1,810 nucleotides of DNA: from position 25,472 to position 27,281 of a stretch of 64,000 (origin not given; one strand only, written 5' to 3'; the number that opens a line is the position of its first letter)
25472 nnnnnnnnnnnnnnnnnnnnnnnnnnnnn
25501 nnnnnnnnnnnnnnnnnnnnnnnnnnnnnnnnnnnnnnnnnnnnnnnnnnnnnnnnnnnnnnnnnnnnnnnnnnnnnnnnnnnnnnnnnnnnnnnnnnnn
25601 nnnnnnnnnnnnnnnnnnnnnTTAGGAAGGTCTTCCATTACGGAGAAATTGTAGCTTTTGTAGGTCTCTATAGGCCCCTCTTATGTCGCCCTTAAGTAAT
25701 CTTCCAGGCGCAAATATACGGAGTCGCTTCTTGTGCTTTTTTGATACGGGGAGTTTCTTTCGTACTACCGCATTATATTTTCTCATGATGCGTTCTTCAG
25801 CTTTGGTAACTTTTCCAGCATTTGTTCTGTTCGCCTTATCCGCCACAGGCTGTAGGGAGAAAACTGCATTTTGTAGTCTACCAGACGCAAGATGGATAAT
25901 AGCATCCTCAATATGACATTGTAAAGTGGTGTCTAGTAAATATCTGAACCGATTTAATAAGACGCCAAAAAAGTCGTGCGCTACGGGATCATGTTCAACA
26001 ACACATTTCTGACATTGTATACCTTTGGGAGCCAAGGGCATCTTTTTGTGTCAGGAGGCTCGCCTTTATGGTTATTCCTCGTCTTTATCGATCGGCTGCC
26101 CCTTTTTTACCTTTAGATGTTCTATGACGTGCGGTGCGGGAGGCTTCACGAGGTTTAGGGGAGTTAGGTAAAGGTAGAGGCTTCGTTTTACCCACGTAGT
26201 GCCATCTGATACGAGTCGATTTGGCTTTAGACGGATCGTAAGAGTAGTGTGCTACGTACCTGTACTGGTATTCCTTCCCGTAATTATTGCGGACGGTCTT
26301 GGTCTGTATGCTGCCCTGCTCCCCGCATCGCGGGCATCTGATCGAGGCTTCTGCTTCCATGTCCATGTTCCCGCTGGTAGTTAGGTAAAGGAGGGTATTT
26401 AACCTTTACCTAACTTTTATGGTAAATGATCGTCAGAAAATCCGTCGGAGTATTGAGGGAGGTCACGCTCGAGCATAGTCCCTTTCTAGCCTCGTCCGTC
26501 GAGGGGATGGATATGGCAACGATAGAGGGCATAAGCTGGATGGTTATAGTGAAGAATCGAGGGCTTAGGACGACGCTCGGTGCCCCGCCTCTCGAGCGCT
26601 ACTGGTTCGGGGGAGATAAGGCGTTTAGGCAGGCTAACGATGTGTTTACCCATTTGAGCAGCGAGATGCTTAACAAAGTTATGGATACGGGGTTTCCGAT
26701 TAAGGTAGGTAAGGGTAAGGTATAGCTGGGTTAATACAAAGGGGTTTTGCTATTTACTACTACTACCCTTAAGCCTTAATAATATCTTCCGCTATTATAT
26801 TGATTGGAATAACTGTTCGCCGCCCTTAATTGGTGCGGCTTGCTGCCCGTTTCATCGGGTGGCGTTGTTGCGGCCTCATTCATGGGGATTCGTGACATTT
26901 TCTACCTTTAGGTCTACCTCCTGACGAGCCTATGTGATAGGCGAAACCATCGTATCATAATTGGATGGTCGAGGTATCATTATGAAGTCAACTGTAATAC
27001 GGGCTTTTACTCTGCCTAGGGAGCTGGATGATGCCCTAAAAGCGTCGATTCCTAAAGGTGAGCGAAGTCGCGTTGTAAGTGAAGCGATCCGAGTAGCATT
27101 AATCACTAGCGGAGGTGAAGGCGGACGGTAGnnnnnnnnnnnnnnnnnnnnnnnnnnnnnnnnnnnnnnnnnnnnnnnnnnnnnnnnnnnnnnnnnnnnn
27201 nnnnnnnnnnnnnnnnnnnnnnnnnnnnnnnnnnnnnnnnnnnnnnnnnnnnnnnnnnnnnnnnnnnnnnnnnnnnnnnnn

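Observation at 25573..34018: ~8.4-kb integrated element at a tRNA 5' end: integrase plus virus-like and regulatory cargo but no replication, capsid or packaging genes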

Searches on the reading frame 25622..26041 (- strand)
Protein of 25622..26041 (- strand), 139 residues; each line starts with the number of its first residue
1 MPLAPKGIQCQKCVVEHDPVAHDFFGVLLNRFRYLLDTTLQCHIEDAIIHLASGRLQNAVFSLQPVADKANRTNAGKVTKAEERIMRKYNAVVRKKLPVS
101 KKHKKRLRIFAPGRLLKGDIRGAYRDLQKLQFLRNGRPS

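Call 9: search_protein_families(library=pfam, max_evalue=0.1, proteins=[window:25622-26041:-])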
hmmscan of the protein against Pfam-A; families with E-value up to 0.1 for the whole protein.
window:25622-26041:- (139 aa): 0 families

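Call 12: search_protein_families(library=phrogs, max_evalue=0.01, proteins=[window:25622-26041:-])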
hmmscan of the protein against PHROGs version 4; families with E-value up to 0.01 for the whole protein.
window:25622-26041:- (139 aa): 0 families

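Call 63: search_protein_families(library=ncbifam, max_evalue=0.01, proteins=[window:25622-26041:-])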
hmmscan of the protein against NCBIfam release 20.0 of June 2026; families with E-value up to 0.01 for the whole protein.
window:25622-26041:- (139 aa): 0 families

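Call 66: find_encoding_contigs(protein=window:25622-26041:-, flank=10000, max_places=10)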
Protein window:25622-26041:- (139 aa): 4 contigs read that carry it; 3 places shown.
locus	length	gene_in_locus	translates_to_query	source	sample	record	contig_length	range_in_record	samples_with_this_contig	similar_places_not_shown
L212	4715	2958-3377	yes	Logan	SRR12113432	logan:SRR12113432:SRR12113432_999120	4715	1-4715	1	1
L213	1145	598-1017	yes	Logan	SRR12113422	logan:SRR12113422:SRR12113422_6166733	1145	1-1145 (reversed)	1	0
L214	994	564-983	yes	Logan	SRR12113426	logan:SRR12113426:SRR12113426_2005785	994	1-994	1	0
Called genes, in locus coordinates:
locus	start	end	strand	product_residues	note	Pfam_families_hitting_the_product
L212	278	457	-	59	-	-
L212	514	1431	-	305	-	-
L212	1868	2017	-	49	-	-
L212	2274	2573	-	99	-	-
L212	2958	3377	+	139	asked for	-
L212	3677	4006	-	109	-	-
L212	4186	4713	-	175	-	?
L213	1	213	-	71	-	?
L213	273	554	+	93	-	-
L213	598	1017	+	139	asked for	-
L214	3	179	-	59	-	?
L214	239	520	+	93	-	-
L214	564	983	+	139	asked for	-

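Call 79: search_protein_families(library=padloc, max_evalue=0.01, proteins=[window:25622-26041:-])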
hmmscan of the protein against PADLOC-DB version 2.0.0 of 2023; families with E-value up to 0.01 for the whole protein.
window:25622-26041:- (139 aa): 1 family
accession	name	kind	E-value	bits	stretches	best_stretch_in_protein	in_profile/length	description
PDLC00306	PtuA1|PtuA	-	0.0079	13.8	1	59-128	188-256/274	AAA ATPase domain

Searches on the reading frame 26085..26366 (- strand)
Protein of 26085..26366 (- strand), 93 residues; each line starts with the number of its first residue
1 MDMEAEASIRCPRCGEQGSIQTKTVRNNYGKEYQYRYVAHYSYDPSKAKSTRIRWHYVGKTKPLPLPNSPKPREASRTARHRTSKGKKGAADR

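Call 9: search_protein_families(library=pfam, max_evalue=0.1, proteins=[window:26085-26366:-])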
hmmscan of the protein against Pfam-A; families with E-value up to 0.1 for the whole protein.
window:26085-26366:- (93 aa): 3 families
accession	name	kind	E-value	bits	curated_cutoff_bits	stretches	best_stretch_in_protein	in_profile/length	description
PF22415.1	PSV_ORF131-like_dom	-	0.00072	19.9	27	1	9-30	23-44/80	PSV_Hypothetical protein ORF131-like domain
PF23165.1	zf-C2H2_FBX41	-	0.012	15.6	24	1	9-17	3-11/30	F-box only protein 41 C2H2 zinc finger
PF14353.12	CpXC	-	0.067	13.6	25.4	1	8-43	37-72/121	CpXC protein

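Call 12: search_protein_families(library=phrogs, max_evalue=0.01, proteins=[window:26085-26366:-])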
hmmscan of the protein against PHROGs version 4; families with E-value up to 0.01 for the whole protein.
window:26085-26366:- (93 aa): 0 families

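Call 63: search_protein_families(library=ncbifam, max_evalue=0.01, proteins=[window:26085-26366:-])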
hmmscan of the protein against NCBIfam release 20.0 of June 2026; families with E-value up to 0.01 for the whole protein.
window:26085-26366:- (93 aa): 1 family
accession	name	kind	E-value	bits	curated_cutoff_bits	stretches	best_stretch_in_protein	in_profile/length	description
NF052683.1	UBP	equivalog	4.2e-06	27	90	1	23-74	34-85/102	UBP family nucleoid-associated protein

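Call 79: search_protein_families(library=padloc, max_evalue=0.01, proteins=[window:26085-26366:-])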
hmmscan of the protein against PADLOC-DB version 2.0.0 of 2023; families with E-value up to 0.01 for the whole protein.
window:26085-26366:- (93 aa): 0 families

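Call 93: search_solved_structures(query=window:26085-26366:-, max_evalue=1)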
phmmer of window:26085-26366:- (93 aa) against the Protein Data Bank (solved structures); distinct sequences matched with E-value up to 1: 8.
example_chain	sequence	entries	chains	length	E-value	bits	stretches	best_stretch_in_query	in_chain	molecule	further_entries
9efd_A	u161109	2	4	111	0.0014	22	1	27-74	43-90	Plasmid pARN4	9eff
9efe_A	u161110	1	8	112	0.0014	22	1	27-74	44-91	Plasmid pARN4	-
2x5c_A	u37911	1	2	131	0.18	15.3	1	9-29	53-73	HYPOTHETICAL PROTEIN ORF131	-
5ngm_A1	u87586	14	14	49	0.32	14.5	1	5-37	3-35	50S ribosomal protein L33 | 50S ribosomal protein L33 1 | Large ribosomal subunit protein bL33A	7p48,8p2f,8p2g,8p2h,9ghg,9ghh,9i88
9qeg_1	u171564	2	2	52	0.36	14.3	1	5-37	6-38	Large ribosomal subunit protein bL33A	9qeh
5nd8_5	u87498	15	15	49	0.46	14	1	5-33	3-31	50S ribosomal protein L33 2 | 50S ribosomal protein L33 | Large ribosomal subunit protein bL33B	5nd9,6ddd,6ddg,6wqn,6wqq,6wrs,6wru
5t7v_LF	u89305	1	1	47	0.49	13.9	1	5-32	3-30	50S ribosomal protein L33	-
5tcu_LS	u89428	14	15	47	0.53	13.8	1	7-37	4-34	50S ribosomal protein L33 1 | 50S ribosomal protein L33 | Large ribosomal subunit protein bL33B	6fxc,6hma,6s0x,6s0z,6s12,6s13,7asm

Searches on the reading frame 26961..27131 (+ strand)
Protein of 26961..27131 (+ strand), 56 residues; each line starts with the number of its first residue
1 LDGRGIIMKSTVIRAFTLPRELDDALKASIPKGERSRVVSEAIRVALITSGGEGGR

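Call 9: search_protein_families(library=pfam, max_evalue=0.1, proteins=[window:26961-27131:+])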
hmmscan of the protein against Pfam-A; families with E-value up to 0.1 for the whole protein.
window:26961-27131:+ (56 aa): 1 family
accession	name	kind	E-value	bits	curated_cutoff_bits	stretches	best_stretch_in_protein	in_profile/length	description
PF01402.27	RHH_1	-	0.05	14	20.5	0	17-47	5-33/39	Ribbon-helix-helix protein, copG family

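Call 12: search_protein_families(library=phrogs, max_evalue=0.01, proteins=[window:26961-27131:+])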
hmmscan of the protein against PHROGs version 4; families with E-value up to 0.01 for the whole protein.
window:26961-27131:+ (56 aa): 0 families

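Call 63: search_protein_families(library=ncbifam, max_evalue=0.01, proteins=[window:26961-27131:+])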
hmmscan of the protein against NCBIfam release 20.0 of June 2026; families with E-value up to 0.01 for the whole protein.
window:26961-27131:+ (56 aa): 0 families

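Call 79: search_protein_families(library=padloc, max_evalue=0.01, proteins=[window:26961-27131:+])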
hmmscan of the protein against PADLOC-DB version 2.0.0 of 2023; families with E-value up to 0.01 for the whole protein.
window:26961-27131:+ (56 aa): 0 families
